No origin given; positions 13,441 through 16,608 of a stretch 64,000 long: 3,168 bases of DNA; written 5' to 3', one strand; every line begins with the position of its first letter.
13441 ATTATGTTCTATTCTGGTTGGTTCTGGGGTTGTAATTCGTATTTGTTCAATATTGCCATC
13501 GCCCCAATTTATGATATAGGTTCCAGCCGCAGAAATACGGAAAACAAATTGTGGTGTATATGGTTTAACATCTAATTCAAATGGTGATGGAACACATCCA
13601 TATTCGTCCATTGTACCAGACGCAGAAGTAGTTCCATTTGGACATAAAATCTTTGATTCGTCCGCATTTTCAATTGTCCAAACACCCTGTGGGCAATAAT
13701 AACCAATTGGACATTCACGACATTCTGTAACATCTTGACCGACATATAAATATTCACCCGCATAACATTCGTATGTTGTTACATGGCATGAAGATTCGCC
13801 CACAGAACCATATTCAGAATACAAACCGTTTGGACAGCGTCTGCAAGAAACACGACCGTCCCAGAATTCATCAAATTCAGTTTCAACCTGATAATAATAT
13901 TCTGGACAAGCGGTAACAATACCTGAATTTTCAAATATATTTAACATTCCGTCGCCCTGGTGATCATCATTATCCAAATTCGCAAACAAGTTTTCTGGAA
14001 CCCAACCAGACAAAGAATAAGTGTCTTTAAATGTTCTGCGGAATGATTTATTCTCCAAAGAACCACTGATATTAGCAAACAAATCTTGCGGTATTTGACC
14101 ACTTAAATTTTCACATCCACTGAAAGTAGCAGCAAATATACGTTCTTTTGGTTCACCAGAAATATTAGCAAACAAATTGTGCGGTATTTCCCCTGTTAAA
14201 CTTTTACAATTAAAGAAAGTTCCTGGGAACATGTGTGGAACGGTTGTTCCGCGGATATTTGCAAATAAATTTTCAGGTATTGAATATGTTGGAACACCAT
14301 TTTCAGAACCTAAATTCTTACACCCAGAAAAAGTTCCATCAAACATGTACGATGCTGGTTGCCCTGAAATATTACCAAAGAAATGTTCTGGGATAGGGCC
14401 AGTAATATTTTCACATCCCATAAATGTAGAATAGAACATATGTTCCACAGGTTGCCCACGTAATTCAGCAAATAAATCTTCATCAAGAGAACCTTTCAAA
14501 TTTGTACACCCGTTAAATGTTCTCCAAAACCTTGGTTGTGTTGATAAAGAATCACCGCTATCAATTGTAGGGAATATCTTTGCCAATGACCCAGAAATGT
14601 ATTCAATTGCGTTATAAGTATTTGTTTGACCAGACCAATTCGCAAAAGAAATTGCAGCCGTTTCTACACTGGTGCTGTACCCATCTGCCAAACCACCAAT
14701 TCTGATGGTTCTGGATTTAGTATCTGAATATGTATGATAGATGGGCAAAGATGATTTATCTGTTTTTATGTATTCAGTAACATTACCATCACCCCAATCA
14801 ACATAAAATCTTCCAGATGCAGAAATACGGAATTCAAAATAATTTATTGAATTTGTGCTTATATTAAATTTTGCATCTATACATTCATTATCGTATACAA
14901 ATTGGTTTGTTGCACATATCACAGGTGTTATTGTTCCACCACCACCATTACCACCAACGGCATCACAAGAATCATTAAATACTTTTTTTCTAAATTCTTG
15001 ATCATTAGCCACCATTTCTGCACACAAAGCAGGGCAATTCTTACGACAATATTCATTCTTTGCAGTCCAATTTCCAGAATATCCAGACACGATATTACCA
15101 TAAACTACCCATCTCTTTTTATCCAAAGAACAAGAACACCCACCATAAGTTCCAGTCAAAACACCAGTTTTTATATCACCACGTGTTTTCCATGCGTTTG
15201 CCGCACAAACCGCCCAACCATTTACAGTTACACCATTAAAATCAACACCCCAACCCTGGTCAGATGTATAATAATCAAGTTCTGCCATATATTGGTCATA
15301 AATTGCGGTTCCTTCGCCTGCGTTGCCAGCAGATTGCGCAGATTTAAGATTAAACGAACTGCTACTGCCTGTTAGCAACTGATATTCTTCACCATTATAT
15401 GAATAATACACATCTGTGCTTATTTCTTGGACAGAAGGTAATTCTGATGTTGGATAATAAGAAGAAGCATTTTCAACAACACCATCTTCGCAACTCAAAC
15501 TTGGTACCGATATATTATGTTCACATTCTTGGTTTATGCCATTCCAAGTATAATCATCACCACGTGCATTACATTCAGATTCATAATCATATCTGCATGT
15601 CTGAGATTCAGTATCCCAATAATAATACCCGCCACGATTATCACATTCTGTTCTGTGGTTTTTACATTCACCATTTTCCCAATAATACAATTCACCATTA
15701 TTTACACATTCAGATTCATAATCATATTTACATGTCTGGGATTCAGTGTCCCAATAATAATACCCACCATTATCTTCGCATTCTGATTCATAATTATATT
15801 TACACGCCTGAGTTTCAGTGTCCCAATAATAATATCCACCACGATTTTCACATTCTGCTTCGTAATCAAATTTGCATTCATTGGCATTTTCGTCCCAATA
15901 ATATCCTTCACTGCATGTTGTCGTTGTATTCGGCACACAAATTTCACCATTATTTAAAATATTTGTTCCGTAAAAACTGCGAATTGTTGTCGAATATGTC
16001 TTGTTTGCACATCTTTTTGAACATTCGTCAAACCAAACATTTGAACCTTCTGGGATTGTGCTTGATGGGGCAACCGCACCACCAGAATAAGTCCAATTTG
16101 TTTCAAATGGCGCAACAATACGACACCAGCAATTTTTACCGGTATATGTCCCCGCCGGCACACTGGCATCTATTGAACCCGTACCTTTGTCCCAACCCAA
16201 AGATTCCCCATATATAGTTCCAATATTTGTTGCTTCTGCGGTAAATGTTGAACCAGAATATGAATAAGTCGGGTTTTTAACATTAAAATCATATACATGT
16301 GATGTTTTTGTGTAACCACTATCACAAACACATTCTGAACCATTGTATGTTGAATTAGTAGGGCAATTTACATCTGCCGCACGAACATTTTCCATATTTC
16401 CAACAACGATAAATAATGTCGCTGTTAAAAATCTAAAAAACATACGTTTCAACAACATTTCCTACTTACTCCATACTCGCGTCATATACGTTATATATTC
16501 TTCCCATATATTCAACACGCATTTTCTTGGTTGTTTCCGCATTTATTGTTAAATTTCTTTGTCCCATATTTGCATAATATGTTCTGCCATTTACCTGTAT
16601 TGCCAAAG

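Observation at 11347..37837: Locus of three tandem giant mosaic exported proteins (1703, 2594, 4353 aa) filling about 41% of the window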

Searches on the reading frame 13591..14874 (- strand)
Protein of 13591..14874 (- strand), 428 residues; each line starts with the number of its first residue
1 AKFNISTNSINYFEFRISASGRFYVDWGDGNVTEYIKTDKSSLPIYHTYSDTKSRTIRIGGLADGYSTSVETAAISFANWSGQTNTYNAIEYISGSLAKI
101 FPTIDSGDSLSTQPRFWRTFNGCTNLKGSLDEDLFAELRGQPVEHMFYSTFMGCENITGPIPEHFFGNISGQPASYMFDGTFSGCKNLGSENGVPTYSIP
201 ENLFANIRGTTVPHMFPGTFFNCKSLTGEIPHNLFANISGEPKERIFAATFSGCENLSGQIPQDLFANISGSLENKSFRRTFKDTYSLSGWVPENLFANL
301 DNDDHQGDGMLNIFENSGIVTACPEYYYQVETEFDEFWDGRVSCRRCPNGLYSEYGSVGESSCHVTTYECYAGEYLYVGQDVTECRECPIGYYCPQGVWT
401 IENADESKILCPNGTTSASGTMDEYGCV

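Call 12: search_protein_families(library=pfam, max_evalue=1, proteins=[window:13591-14874:-])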
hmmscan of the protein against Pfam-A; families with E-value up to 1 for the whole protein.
window:13591-14874:- (428 aa): 1 family
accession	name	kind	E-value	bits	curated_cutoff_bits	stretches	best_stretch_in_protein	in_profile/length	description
PF07699.19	Ephrin_rec_like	-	0.0041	17.3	23.1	1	377-416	3-36/48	Tyrosine-protein kinase ephrin type A/B receptor-like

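Call 38: find_related_loci(query=A2, collection=genome_contigs, flank=10000)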
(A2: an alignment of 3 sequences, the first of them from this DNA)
Query A2 (372 aa) in genome_contigs; peptide patterns used: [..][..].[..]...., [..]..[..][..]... (x = any residue, [..] = any of these).
177 stretches matched a pattern; 97 encode a relative of the query (tblastn E <= 1e-3); the best 80 are kept; 74 distinct loci.
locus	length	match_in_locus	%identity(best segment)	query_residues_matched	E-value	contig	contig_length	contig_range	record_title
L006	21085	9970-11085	83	1-372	0e+0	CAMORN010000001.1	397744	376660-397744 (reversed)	MAG: uncultured Alphaproteobacteria bacterium isolate SRR873606_bin.79_metaWRAP_v1.3_MAG genome assembly, contig: NODE_4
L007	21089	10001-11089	59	11-372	5e-143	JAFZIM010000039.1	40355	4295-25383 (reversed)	MAG: Alphaproteobacteria bacterium isolate RGIG7797 Water_buffalos_Reticulum-1__c360929, whole genome shotgun sequence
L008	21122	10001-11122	45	1-372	1e-101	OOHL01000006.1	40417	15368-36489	uncultured proteobacterium isolate RUG653 genome assembly, contig: scaffold_2395, whole genome shotgun sequence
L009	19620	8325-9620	38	3-365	2e-81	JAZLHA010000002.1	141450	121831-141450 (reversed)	MAG: Candidatus Enterousia sp. isolate T1900044989_TA20190051.MAGScoT_cleanbin_000050 SGB_4185_k141_1104916, whole genom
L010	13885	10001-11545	50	13-328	1e-80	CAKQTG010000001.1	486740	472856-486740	MAG: uncultured Alphaproteobacteria bacterium isolate REFINED_METABAT215_TOP10_CONTIGS_1500_ASSEMBLY_K77_MERGED__Hadza_M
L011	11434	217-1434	38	2-364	3e-77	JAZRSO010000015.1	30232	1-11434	MAG: Candidatus Enterousia sp. isolate T1900045346_YK20190036.MAGScoT_cleanbin_000031 SGB_6715_k141_1183940, whole genom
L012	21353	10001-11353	44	13-307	4e-76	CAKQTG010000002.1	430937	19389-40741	MAG: uncultured Alphaproteobacteria bacterium isolate REFINED_METABAT215_TOP10_CONTIGS_1500_ASSEMBLY_K77_MERGED__Hadza_M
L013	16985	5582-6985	42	6-348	5e-75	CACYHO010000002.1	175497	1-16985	MAG: uncultured proteobacterium isolate RUG11949 genome assembly, contig: RUG11949_asm_2, whole genome shotgun sequence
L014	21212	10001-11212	39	2-347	6e-75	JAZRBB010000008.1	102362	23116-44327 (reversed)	MAG: Candidatus Enterousia sp. isolate T1900045132_TC20190126.MAGScoT_cleanbin_000016 SGB_4885_k141_2168595, whole genom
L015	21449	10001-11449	45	13-325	4e-74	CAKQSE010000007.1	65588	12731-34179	MAG: uncultured Alphaproteobacteria bacterium isolate REFINED_METABAT215_TOP10_CONTIGS_1500_ASSEMBLY_K77_MERGED__Hadza_M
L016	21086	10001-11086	40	2-344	2e-72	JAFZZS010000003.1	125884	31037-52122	MAG: Alphaproteobacteria bacterium isolate RGIG8245 Water_buffalos_Rumen-5__c283011, whole genome shotgun sequence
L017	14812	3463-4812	46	3-300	4e-72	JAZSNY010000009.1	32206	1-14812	MAG: Candidatus Enterousia sp. isolate T1900044549_TS20190015.MAGScoT_cleanbin_000102 SGB_200_k141_3498255, whole genome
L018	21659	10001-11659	47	3-324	5e-71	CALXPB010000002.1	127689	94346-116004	MAG: uncultured Alphaproteobacteria bacterium isolate BRZ_R__bin77 genome assembly, contig: BRZ_R__NODE_175_length_12768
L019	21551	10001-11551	42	2-366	4e-70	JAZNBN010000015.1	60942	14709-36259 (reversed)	MAG: Candidatus Enterousia sp. isolate T1900044741_TS20190207.MAGScoT_cleanbin_000046 SGB_2069_k141_1188467, whole genom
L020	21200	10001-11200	37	1-345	6e-69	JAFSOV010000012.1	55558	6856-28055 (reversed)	MAG: Alphaproteobacteria bacterium isolate RGIG3338 Goat_Reticulum-6__c243171, whole genome shotgun sequence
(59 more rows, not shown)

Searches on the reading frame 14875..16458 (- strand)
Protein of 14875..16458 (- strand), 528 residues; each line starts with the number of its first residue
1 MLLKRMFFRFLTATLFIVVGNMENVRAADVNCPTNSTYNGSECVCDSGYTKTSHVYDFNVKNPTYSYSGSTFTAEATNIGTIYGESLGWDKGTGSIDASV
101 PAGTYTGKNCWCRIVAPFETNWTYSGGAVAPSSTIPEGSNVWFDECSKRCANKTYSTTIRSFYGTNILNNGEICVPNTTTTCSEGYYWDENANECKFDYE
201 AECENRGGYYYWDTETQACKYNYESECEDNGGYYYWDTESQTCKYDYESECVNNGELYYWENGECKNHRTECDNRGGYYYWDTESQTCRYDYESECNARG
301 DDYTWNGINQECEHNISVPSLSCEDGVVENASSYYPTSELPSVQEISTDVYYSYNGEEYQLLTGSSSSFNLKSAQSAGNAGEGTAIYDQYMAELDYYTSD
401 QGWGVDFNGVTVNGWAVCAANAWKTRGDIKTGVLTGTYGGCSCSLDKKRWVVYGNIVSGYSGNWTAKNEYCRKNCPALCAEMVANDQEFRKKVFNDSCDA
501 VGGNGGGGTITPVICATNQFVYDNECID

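Call 12: search_protein_families(library=pfam, max_evalue=1, proteins=[window:14875-16458:-])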
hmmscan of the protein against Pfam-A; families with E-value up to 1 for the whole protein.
window:14875-16458:- (528 aa): 1 family
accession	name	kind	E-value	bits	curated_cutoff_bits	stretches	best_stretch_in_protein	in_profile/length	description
PF01607.29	CBM_14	-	0.91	10.2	22.1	1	179-203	28-53/53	Chitin binding Peritrophin-A domain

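Call 97: search_solved_structures(query=window:14875-16458:-, max_evalue=1)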
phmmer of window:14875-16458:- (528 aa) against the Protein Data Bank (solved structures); distinct sequences matched with E-value up to 1: 0.
